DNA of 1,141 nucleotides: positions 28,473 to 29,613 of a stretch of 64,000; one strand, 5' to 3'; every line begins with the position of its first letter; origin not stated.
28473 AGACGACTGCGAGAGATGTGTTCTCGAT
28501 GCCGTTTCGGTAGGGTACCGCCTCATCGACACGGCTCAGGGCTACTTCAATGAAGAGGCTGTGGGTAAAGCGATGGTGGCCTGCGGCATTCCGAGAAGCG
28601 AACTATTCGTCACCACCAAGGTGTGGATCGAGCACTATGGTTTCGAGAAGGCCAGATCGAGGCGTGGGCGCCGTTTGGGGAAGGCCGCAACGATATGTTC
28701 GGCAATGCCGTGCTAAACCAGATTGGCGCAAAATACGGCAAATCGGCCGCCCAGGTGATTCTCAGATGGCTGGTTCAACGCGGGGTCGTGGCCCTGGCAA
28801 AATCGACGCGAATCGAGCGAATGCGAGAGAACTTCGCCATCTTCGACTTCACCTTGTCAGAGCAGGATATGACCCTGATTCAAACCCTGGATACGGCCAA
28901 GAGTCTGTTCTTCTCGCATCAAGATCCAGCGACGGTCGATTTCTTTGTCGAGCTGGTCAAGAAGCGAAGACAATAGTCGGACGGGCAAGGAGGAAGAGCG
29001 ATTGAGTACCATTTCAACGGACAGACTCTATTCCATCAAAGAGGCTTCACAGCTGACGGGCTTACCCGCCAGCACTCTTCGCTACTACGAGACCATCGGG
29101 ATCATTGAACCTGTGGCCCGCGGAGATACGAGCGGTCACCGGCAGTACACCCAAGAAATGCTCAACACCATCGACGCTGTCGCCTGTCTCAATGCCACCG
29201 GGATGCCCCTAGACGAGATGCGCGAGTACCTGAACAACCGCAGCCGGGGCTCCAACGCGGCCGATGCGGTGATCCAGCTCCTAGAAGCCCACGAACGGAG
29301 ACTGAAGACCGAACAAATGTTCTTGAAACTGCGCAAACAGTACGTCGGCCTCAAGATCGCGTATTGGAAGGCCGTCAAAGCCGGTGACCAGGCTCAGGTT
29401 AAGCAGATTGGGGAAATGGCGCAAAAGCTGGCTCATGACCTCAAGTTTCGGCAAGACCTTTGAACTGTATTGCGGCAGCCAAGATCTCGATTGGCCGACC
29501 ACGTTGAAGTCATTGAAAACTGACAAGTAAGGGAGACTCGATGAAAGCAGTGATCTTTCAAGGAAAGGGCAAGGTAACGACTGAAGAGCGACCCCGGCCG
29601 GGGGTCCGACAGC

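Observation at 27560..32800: AT-richer island: cupin, decayed AKR, AdhR-like MerR, Zn-ADH and DHA2 pump, bounded by repeat arrays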

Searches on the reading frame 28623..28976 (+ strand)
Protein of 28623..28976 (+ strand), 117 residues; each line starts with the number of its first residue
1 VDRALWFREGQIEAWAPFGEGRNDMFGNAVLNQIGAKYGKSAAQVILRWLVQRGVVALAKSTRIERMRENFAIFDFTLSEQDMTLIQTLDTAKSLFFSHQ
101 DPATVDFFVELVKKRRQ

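Call 5: search_protein_families(library=pfam, proteins=[window:28623-28976:+])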
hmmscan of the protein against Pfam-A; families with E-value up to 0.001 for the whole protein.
window:28623-28976:+ (117 aa): 1 family
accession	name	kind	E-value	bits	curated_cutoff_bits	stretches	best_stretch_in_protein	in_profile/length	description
PF00248.27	Aldo_ket_red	-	2e-10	40.7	24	1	29-89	227-289/291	Aldo/keto reductase family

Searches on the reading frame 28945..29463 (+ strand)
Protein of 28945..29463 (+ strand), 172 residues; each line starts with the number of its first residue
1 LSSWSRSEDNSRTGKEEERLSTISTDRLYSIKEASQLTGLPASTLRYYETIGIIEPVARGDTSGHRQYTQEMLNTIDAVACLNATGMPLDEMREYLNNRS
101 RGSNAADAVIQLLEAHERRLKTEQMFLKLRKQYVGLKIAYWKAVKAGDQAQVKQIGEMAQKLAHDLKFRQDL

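Call 5: search_protein_families(library=pfam, proteins=[window:28945-29463:+])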
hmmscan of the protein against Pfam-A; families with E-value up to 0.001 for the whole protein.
window:28945-29463:+ (172 aa): 2 families
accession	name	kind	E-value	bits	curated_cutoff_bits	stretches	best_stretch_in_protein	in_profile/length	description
PF13411.12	MerR_1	-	9.3e-16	58.1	21.6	1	29-97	1-67/69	MerR HTH family regulatory protein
PF00376.29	MerR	-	2.3e-11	43.8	28.2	1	30-68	1-38/38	MerR family regulatory protein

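Call 19: search_protein_families(library=ncbifam, proteins=[window:28945-29463:+], max_evalue=0.01)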
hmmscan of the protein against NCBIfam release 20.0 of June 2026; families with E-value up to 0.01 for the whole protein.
window:28945-29463:+ (172 aa): 15 families
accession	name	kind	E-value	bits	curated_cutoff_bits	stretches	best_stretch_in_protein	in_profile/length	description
NF041849.1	trans_regNmlR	equivalog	1.3e-18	67.1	175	1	30-142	2-113/117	stress response transcriptional regulator NmlR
TIGR02044.1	CueR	equivalog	8.8e-12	45.2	147.4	1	31-121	3-96/127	Cu(I)-responsive transcriptional regulator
NF053782.1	ChlnTransRegdde3219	equivalog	4.1e-11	42.9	450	1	27-138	5-111/278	choline utilization transcriptional activator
TIGR02047.1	CadR-PbrR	equivalog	6.6e-10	39.1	151.45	1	31-137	3-109/127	Cd(II)/Pb(II)-responsive transcriptional regulator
NF047375.1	HeatShock_HspR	equivalog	9.5e-09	35.2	105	1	27-112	2-86/92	heat shock protein transcriptional repressor HspR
NF007069.0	PRK09514.1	equivalog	1.7e-08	34.5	143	1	28-104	1-76/141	Zn(2+)-responsive transcriptional regulator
TIGR02043.1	ZntR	equivalog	3.9e-08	33.5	167.95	1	29-101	2-73/131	Zn(2+)-responsive transcriptional regulator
NF007590.0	PRK10227.1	equivalog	7.2e-07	29.3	244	1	31-113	3-85/135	Cu(I)-responsive transcriptional regulator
TIGR01950.1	SoxR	equivalog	8e-07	28.9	116.9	1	31-121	4-93/142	redox-sensitive transcriptional activator SoxR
TIGR02051.1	MerR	equivalog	1.9e-06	28.1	150.85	1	36-121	7-93/124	mercury resistance transcriptional regulator MerR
NF050798.1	TF_FtsR_Actino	equivalog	1.2e-05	25.5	150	1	40-119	17-196/223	transcriptional regulator FtsR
NF052513.1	TransRegCarH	equivalog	9e-05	21.9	400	1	27-116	5-94/274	HTH-type transcriptional repressor CarH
NF053740.1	TransRegTnrAGPos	equivalog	0.00022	21.4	140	1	27-108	11-91/108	hypothetical protein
NF038190.1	VI_Cas13b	equivalog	0.0064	14.4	150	1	87-168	514-582/1066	type VI-B CRISPR-associated RNA-guided ribonuclease Cas13b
TIGR03453.1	partition_RepA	equivalog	0.0096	14.8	348.45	0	27-102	32-101/387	plasmid partitioning protein RepA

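Call 34: search_solved_structures(query=window:29002-29463:+, max_evalue=0.001, show_alignments=2)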
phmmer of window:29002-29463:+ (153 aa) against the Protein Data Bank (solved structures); distinct sequences matched with E-value up to 0.001: 28.
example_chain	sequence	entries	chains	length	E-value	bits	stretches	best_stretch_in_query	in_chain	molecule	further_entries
5d8c_A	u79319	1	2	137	2.5e-10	43.9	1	10-130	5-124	MerR family regulator protein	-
5d90_B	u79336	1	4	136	2.7e-10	43.9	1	10-130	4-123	MerR family regulator protein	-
5e01_A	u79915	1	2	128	3.9e-10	43.3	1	10-127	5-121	Uncharacterized HTH-type transcriptional regulator HI_0186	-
3gp4_A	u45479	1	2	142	9.6e-10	42.1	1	11-104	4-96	Transcriptional regulator, MerR family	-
3gpv_A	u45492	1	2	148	1.7e-08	38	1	6-100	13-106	Transcriptional regulator, MerR family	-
4wls_A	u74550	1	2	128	1.4e-07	35.1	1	12-96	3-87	HTH-type transcriptional regulator CueR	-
6ldi_G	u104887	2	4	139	1.5e-07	34.9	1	11-96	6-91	HTH-type transcriptional regulator CueR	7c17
1q05_A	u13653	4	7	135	2e-07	34.5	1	12-96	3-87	Transcriptional regulator cueR | HTH-type transcriptional regulator CueR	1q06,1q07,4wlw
6xh7_G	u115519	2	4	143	2.4e-07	34.3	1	12-96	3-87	HTH-type transcriptional regulator CueR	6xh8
7ckq_G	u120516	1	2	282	5.6e-07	33.1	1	7-76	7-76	Multidrug-efflux transporter 1 regulator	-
3iao_A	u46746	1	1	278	7e-07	32.8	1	8-76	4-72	Multidrug-efflux transporter 1 regulator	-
3q5p_A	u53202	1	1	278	7e-07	32.8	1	8-76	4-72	Multidrug-efflux transporter 1 regulator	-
1exi_A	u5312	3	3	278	7e-07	32.8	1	8-76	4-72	MULTIDRUG-EFFLUX TRANSPORTER REGULATOR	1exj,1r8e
3d71_A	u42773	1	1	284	7.3e-07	32.7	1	8-76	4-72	Multidrug-efflux transporter 1 regulator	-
3q1m_A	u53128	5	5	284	7.3e-07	32.7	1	8-76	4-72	Multidrug-efflux transporter 1 regulator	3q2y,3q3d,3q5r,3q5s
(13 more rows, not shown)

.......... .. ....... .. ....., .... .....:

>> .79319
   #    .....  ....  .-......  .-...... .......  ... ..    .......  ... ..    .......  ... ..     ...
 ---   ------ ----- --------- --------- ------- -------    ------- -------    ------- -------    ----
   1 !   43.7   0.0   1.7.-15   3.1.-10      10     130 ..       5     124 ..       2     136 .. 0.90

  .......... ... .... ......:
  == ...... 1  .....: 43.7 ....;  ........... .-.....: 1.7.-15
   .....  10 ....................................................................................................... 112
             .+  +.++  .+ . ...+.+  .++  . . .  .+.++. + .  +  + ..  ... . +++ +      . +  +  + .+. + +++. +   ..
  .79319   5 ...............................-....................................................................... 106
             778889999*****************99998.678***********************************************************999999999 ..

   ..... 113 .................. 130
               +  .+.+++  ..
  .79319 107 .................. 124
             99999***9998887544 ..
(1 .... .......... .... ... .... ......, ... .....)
